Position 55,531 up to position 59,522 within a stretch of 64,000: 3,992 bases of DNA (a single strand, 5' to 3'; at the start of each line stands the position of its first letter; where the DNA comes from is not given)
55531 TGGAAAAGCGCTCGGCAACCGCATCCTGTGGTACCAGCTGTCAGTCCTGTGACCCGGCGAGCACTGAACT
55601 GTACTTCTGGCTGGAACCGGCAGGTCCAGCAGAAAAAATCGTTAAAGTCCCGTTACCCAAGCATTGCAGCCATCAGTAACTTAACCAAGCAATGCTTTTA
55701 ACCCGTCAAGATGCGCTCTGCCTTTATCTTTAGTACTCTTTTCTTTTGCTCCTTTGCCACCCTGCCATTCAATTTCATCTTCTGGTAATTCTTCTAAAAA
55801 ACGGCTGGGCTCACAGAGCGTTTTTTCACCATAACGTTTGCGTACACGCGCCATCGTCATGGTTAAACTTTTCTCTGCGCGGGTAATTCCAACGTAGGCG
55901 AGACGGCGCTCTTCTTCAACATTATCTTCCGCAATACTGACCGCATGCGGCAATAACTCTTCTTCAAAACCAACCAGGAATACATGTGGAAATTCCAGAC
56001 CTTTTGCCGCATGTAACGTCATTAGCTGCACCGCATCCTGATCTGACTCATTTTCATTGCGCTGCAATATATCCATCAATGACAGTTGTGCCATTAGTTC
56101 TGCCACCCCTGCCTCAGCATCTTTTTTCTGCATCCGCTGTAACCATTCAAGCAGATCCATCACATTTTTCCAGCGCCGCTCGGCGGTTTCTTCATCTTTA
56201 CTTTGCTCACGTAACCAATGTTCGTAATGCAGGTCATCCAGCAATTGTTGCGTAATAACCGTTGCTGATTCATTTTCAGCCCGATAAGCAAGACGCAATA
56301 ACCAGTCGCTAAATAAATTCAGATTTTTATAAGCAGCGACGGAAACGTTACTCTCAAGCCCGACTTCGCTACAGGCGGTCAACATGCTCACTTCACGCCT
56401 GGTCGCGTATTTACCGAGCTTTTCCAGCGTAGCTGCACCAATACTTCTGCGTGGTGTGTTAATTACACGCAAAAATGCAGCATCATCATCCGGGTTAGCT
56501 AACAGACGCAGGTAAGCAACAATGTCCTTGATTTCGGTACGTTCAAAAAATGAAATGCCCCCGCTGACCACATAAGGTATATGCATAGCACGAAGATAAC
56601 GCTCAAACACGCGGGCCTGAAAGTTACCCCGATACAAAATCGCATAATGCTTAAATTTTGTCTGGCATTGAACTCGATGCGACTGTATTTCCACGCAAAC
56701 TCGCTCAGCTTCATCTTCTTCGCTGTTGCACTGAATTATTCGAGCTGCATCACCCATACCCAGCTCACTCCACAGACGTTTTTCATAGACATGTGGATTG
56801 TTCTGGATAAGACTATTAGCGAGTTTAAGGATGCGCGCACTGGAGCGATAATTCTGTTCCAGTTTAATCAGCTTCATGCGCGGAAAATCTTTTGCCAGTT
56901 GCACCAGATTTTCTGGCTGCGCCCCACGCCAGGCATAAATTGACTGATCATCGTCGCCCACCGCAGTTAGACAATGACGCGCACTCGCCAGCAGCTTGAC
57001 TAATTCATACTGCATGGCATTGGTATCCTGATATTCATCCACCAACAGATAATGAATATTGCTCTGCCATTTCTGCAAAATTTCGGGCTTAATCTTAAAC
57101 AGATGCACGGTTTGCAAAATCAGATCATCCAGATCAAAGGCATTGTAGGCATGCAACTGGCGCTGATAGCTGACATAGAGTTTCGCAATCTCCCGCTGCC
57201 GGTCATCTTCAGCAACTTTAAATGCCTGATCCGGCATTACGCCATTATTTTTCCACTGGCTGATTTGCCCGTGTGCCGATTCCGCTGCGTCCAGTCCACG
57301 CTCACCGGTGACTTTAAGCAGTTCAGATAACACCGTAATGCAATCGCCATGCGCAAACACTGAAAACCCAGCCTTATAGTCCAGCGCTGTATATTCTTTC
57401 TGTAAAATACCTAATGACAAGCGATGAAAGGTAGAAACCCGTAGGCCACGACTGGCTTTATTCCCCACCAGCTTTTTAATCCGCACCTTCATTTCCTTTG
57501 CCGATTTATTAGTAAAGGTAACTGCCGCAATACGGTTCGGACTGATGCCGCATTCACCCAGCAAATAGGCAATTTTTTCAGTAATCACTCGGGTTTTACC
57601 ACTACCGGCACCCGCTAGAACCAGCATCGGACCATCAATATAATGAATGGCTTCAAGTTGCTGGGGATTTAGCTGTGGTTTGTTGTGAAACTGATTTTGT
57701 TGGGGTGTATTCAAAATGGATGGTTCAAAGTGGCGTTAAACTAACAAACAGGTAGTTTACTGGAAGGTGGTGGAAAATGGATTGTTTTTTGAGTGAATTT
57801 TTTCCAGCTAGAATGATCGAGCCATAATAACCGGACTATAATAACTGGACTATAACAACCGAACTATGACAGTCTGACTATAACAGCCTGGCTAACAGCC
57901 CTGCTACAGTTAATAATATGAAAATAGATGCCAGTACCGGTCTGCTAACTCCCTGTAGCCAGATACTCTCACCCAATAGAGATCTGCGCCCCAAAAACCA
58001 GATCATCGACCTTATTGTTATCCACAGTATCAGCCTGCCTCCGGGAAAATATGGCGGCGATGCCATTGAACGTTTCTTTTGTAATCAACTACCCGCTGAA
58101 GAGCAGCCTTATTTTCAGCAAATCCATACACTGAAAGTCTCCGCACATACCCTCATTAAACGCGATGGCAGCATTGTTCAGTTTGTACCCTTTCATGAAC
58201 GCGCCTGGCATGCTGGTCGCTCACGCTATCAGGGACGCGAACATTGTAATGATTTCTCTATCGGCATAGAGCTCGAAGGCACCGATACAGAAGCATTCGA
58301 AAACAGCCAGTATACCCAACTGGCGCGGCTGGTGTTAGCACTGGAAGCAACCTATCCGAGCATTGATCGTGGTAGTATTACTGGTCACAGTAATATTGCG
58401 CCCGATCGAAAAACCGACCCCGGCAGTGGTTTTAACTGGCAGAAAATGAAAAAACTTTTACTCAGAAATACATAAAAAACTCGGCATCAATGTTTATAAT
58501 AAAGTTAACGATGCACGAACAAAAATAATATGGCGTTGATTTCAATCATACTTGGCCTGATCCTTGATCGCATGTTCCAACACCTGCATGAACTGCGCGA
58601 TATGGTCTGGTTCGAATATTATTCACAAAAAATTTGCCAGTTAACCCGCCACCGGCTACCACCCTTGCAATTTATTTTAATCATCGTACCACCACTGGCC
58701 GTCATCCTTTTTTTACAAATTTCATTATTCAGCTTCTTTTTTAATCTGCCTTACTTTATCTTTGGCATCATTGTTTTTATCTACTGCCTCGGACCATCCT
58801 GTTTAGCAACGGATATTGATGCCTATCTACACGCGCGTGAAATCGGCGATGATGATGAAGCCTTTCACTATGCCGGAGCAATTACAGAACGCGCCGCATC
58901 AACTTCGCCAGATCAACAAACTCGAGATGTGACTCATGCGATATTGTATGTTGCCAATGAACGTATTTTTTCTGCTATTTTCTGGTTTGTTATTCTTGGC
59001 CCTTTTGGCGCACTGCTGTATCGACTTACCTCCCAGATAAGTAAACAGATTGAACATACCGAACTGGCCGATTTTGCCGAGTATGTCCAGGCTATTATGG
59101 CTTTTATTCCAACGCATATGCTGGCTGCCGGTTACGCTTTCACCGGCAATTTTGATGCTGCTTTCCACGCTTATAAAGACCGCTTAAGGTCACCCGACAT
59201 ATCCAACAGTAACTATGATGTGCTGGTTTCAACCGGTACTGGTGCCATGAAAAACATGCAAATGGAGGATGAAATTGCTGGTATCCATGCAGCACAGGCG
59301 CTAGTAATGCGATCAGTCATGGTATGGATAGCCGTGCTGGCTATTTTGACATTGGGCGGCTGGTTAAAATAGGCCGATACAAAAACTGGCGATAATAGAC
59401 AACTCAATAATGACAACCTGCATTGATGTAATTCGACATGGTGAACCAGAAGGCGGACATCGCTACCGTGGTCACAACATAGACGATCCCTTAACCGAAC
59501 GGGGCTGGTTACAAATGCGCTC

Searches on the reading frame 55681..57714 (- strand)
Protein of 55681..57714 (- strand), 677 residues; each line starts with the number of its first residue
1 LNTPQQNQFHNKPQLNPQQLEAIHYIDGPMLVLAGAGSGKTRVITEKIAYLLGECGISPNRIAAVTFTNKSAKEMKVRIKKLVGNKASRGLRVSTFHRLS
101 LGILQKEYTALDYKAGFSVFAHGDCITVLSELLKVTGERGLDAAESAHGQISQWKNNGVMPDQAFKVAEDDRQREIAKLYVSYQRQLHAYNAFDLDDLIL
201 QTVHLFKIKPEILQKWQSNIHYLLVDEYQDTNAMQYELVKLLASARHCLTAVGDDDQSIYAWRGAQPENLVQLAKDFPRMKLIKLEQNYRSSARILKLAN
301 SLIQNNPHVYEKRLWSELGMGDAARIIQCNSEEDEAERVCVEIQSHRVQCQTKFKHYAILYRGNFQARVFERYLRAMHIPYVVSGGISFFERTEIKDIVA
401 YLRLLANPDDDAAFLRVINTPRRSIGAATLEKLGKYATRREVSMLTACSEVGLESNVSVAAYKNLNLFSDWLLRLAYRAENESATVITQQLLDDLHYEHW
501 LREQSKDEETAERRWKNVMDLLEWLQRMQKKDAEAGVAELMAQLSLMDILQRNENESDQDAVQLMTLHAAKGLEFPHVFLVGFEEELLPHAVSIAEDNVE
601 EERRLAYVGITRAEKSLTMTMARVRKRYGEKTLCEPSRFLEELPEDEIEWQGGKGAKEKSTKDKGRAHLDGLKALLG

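Call 44: search_protein_families(library=ncbifam, proteins=[window:55681-57714:-], max_evalue=0.00001)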
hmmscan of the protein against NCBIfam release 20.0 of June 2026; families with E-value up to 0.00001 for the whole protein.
window:55681-57714:- (677 aa): 16 families
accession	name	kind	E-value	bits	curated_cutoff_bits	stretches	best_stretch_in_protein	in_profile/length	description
TIGR01074.1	rep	equivalog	8.5e-283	939.7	951.45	1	14-676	1-667/668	DNA helicase Rep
NF008172.0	PRK10919.1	equivalog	4.9e-243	808.3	1168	1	14-676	2-667/673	DNA helicase Rep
TIGR01073.1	pcrA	equivalog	4.4e-202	673.3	911.2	1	14-660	4-648/725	DNA helicase PcrA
NF008743.0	PRK11773.1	equivalog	3.4e-171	571.1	965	1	14-649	9-642/720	DNA helicase II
TIGR01075.1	uvrD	equivalog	1.4e-165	552.5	1144.45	1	14-649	4-637/715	DNA helicase II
TIGR02785.1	addA_Gpos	equivalog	1.8e-45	155.3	707.65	3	181-303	346-480/1234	helicase-exonuclease AddAB subunit AddA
NF008276.0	PRK11054.1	equivalog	2.6e-43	148.5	543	2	175-316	391-529/684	DNA helicase IV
TIGR00609.1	recB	equivalog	8.4e-40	136.8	696.05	3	178-307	328-459/1175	exodeoxyribonuclease V subunit beta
NF010485.0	PRK13909.1-2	equivalog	6e-34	117.4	650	2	178-407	283-526/909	RecB-like helicase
TIGR02784.1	addA_alphas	equivalog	6.7e-34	117.5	860.75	3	177-305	344-495/1138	double-strand break repair helicase AddA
NF010487.0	PRK13909.1-4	equivalog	1.1e-29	103.3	759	2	190-403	295-524/924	RecB-like helicase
NF008128.0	PRK10876.1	equivalog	3.1e-16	58.3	1697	1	223-308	381-468/1181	exodeoxyribonuclease V subunit beta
NF010486.0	PRK13909.1-3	equivalog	6.1e-15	54.3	1109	1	209-346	320-464/921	RecB-like helicase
NF041464.1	HelD_BACSU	equivalog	6.6e-14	50.8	419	1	215-347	542-669/779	RNA polymerase recycling motor HelD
NF010484.0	PRK13909.1-1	equivalog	1.4e-12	46.3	1074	0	215-304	340-436/945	RecB-like helicase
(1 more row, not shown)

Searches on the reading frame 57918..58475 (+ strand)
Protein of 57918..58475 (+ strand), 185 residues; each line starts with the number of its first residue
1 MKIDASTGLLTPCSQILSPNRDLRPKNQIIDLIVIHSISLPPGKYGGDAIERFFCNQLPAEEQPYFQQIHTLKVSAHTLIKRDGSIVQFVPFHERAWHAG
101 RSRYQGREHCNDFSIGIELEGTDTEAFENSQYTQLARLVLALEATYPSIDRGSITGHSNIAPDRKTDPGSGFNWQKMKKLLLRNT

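Call 8: find_encoding_contigs(protein=window:57918-58475:+, flank=3000, max_places=10)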
Protein window:57918-58475:+ (185 aa): 6 contigs read that carry it; 4 places shown.
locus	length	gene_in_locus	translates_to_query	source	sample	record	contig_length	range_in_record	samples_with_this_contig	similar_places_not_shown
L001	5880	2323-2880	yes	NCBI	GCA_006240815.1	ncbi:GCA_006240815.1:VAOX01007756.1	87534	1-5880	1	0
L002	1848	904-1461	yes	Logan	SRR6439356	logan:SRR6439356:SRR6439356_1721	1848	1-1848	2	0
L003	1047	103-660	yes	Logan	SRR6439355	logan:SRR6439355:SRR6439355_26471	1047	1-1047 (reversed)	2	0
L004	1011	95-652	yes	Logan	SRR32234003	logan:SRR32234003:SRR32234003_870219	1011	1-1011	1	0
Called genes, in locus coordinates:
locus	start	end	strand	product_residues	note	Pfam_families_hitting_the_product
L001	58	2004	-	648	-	PF00580:UvrD-helicase, PF01443:Viral_helicase1 (faint), PF13245:AAA_19, PF13361:UvrD_C, PF13538:UvrD_C_2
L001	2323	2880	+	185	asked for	PF01510:Amidase_2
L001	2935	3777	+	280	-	PF03186:CobD_Cbib, PF17113:AmpE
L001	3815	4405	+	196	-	PF00300:His_Phos_1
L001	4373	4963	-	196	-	PF01569:PAP2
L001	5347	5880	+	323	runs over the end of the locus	PF01636:APH, PF02958:EcKL (weak)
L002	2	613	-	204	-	?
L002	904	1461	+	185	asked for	PF01510:Amidase_2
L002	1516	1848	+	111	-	?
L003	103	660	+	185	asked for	PF01510:Amidase_2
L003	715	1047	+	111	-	?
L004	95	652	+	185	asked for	PF01510:Amidase_2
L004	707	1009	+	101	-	?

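Call 9: find_related_loci(query=window:57918-58472:+, collection=genome_contigs, flank=4000)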
Query window:57918-58472:+ (185 aa) in genome_contigs; peptide patterns used: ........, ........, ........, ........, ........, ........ (x = any residue, [..] = any of these).
155 stretches matched a pattern; 68 encode a relative of the query (tblastn E <= 1e-3); 68 distinct loci.
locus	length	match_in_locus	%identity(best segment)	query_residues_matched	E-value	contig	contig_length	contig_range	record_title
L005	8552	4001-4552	70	1-184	1e-87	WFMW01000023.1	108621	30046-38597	MAG: Gammaproteobacteria bacterium isolate S010_25 k151_180297, whole genome shotgun sequence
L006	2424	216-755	66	1-181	1e-83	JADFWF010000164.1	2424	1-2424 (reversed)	MAG: Proteobacteria bacterium isolate C4.bin.17 k83_697703, whole genome shotgun sequence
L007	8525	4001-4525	59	8-182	2e-68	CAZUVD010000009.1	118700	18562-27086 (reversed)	MAG TPA_asm: uncultured Coxiellaceae bacterium isolate SRP286056_co2_302 genome assembly, contig: NODE_133_length_118700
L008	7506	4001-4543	59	1-181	3e-67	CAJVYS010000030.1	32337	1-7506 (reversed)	MAG TPA_asm: uncultured Gammaproteobacteria bacterium isolate DRR093004_bin.26_MetaBAT_v2.12.1_MAG genome assembly, cont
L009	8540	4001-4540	53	1-180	2e-66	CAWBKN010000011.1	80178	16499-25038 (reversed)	MAG: uncultured Gammaproteobacteria bacterium isolate MFD02979.bin.2.6 genome assembly, contig: contig_27991, whole geno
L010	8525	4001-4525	58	7-181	2e-65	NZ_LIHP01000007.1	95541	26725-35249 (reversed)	MAG: Marinobacter sp. HL-58 ITZY_scaf_107, whole genome shotgun sequence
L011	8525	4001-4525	58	7-181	2e-65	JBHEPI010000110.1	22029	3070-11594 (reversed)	MAG: Marinobacter sp. isolate S6_bin.69.orig S6_k141_2172380, whole genome shotgun sequence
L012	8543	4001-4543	54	1-181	3e-65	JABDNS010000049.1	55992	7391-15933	MAG: Pseudomonadales bacterium isolate Site_A10 k127_1556349, whole genome shotgun sequence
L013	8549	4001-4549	54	2-185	2e-64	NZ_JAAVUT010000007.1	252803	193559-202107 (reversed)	Sodalis sp. dw_96 7, whole genome shotgun sequence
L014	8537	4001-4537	58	7-181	1e-64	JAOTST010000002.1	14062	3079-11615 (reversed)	MAG: Chromatiales bacterium isolate 13_Jan_SF_Bin42 13_Jan_SF_Bin42_scaffold_612_c1, whole genome shotgun sequence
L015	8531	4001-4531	56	7-183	2e-64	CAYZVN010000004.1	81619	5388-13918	MAG TPA_asm: uncultured Saccharophagus sp. isolate SRP220891_co3_99 genome assembly, contig: NODE_176_length_81619_cov_7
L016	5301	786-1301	57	10-181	1e-64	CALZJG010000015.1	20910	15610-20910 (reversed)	MAG: uncultured Chromatiaceae bacterium isolate FCS_M_Gamma_041 genome assembly, contig: k121_135346, whole genome shotg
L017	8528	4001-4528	55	6-181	1e-64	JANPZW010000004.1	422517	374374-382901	MAG: Cellvibrionaceae bacterium isolate 26_gen_w_cov.11 c163, whole genome shotgun sequence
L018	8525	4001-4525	57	7-181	4e-64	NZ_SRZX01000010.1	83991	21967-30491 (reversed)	Marinobacter orientalis strain W62 Scaffold10, whole genome shotgun sequence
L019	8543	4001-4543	52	1-181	9e-64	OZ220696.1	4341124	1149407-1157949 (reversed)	MAG: Gammaproteobacteria bacterium isolate 0e11e2d6-1b48-4829-982c-b9eef2b3ec67 genome assembly, chromosome: 1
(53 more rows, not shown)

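Call 21: find_homologous_proteins(query=window:57918-58472:+, max_evalue=1e-40)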
Query window:57918-58472:+ (185 aa): 7844 proteins with E <= 1e-40 among 8000 candidates; the best 120 are listed.
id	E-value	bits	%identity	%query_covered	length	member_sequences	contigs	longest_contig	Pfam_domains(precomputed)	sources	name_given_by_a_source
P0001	1.3e-121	421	100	100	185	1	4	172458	PF01510.31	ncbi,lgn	-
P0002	3.5e-108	378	89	100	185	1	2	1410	PF01510.31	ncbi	-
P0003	5.2e-85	302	72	98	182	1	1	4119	PF01510.31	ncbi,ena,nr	ncbi:MAG TPA: 1,6-anhydro-N-acetylmuramyl-L-alanine amidase AmpD [Thiotrichales bacterium]|nr:1,6-an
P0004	9.4e-85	301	71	100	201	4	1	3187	PF01510.31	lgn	-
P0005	1.5e-83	297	72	98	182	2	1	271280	PF01510.31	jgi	-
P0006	2.5e-82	293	71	98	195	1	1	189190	PF01510.31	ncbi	-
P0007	4.3e-82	293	69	98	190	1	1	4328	PF01510.31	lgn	-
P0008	7.9e-82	292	70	100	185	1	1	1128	PF01510.31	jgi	-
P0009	8.7e-82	292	69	98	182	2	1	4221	PF01510.31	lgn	-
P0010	9.1e-82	292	70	99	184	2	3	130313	PF01510.31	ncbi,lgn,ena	-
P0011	2.6e-81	290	69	98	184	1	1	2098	PF01510.31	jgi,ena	-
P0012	6.1e-81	289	68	98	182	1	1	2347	PF01510.31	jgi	-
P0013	4.4e-80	286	68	98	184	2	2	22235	PF01510.31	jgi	jgi:AmpD protein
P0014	1.2e-79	285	70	98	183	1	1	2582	PF01510.31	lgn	-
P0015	1.9e-79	284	68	98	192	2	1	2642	PF01510.31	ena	-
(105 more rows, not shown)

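Call 22: find_encoding_contigs(protein=P0002, flank=3000, max_places=10)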
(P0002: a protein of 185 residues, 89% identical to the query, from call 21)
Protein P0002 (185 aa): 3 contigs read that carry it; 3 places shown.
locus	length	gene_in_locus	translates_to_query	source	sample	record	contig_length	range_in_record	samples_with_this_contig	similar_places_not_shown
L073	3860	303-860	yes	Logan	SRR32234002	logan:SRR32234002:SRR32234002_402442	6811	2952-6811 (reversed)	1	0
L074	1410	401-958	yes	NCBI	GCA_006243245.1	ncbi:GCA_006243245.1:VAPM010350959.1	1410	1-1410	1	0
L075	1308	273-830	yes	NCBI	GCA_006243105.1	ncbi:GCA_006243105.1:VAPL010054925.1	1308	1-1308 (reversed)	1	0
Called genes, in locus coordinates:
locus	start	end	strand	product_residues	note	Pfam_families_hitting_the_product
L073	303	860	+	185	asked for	PF01510:Amidase_2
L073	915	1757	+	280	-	PF03186:CobD_Cbib, PF17113:AmpE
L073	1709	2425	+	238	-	PF00300:His_Phos_1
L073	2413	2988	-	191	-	PF01569:PAP2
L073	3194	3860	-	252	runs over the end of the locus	-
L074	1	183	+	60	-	?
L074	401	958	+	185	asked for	PF01510:Amidase_2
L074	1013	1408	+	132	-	?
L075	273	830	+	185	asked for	PF01510:Amidase_2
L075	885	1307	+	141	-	?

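Call 23: list_cluster_members(proteins=[P0001, P0002])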
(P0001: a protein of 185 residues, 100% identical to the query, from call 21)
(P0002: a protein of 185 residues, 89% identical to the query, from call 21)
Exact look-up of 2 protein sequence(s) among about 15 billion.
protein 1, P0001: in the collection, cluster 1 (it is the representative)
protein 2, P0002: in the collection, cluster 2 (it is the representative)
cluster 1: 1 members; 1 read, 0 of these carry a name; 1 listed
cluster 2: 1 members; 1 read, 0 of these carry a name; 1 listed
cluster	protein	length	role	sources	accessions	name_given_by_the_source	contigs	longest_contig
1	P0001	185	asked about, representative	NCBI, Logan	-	-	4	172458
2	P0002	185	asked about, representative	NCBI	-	-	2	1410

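Call 44: search_protein_families(library=ncbifam, proteins=[window:57918-58475:+], max_evalue=0.00001)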
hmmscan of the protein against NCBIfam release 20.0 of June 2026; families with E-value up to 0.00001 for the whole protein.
window:57918-58475:+ (185 aa): 1 family
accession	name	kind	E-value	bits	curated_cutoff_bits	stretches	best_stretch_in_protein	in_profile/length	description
NF008758.0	PRK11789.1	equivalog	1.2e-80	269.3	143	1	4-181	6-182/190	1,6-anhydro-N-acetylmuramyl-L-alanine amidase AmpD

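Call 61: find_encoding_contigs(protein=P0003, flank=600, max_places=3)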
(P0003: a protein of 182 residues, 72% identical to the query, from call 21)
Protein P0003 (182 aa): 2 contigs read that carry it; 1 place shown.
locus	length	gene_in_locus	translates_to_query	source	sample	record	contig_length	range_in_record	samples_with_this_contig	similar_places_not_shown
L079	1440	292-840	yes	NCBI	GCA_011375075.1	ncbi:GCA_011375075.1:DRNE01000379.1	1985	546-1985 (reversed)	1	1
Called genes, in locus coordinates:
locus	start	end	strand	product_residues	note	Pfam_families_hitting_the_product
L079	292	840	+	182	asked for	PF01510:Amidase_2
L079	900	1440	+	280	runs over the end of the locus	PF03186:CobD_Cbib, PF17113:AmpE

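Call 62: find_encoding_contigs(protein=P0005, flank=600, max_places=3)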
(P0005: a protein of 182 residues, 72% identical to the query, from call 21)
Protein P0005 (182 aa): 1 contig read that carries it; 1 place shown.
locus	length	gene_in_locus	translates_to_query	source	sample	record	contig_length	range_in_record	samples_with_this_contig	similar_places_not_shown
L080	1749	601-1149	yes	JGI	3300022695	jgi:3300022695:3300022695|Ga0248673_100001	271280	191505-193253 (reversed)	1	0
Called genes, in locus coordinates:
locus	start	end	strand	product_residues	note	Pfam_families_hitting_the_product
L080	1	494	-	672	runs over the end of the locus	PF00580:UvrD-helicase, PF13245:AAA_19, PF01443:Viral_helicase1 (faint), PF13361:UvrD_C, PF13538:UvrD_C_2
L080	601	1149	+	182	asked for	PF01510:Amidase_2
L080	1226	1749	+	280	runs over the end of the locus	PF03186:CobD_Cbib, PF17113:AmpE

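Call 63: find_encoding_contigs(protein=P0006, flank=600, max_places=3)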
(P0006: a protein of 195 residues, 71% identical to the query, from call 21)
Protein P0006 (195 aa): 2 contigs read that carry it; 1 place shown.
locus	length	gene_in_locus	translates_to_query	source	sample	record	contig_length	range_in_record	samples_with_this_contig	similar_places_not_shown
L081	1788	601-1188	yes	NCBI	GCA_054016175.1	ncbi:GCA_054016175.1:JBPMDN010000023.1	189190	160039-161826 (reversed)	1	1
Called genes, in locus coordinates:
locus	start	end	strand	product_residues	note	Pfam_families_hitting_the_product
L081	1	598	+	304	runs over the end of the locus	PF06325:PrmA, PF05175:MTS, PF08242:Methyltransf_12 (weak), PF13649:Methyltransf_25 (faint), PF13847:Methyltransf_31 (weak)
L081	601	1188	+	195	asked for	PF01510:Amidase_2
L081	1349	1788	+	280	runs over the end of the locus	PF03186:CobD_Cbib, PF17113:AmpE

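Call 64: find_encoding_contigs(protein=P0004, flank=600, max_places=3)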
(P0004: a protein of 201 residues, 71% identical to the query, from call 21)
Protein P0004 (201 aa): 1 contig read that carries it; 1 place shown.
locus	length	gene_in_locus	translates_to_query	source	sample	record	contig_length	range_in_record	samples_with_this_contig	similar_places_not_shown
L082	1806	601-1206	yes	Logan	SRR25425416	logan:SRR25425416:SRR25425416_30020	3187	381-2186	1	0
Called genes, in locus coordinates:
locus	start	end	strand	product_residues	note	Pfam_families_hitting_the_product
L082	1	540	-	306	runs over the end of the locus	?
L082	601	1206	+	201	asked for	PF01510:Amidase_2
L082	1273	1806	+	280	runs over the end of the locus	PF03186:CobD_Cbib, PF17113:AmpE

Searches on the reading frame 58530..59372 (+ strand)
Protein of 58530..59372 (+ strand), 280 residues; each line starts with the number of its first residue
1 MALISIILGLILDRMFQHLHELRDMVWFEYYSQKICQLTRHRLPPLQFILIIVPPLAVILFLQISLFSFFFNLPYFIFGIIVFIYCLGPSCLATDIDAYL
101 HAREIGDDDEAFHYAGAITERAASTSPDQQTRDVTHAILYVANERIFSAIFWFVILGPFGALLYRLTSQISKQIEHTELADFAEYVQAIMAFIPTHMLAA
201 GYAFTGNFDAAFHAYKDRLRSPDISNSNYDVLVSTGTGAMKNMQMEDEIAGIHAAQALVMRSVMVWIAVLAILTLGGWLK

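Call 28: find_encoding_contigs(protein=window:58530-59372:+, flank=2500, max_places=10)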
Protein window:58530-59372:+ (280 aa): 3 contigs read that carry it; 1 place shown.
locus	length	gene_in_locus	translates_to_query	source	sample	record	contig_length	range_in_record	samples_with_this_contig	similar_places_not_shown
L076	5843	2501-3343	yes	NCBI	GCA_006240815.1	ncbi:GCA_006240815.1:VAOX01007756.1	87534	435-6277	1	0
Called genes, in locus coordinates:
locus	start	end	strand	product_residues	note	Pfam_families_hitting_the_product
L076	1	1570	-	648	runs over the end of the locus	PF00580:UvrD-helicase, PF01443:Viral_helicase1 (faint), PF13245:AAA_19, PF13361:UvrD_C, PF13538:UvrD_C_2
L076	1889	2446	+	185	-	PF01510:Amidase_2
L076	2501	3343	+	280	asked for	PF03186:CobD_Cbib, PF17113:AmpE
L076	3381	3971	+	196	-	PF00300:His_Phos_1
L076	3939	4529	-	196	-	PF01569:PAP2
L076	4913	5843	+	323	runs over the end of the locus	PF01636:APH, PF02958:EcKL (weak)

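Call 44: search_protein_families(library=ncbifam, proteins=[window:58530-59372:+], max_evalue=0.00001)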
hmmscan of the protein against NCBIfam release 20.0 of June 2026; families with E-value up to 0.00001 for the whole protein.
window:58530-59372:+ (280 aa): 4 families
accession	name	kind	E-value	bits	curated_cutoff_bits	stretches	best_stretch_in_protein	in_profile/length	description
NF008219.0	PRK10987.1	equivalog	1.1e-34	120.1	238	1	1-279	1-284/285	beta-lactamase regulator AmpE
NF005792.0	PRK07630.1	equivalog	2.1e-21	76.3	291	1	1-240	1-248/312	CobD/CbiB family protein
NF002281.0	PRK01209.2-5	equivalog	2.8e-06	26.9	273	1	3-195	5-209/311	cobalamin biosynthesis protein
TIGR00380.1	cobal_cbiB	equivalog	6e-06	25.7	165.9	1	43-229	53-246/305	adenosylcobinamide-phosphate synthase CbiB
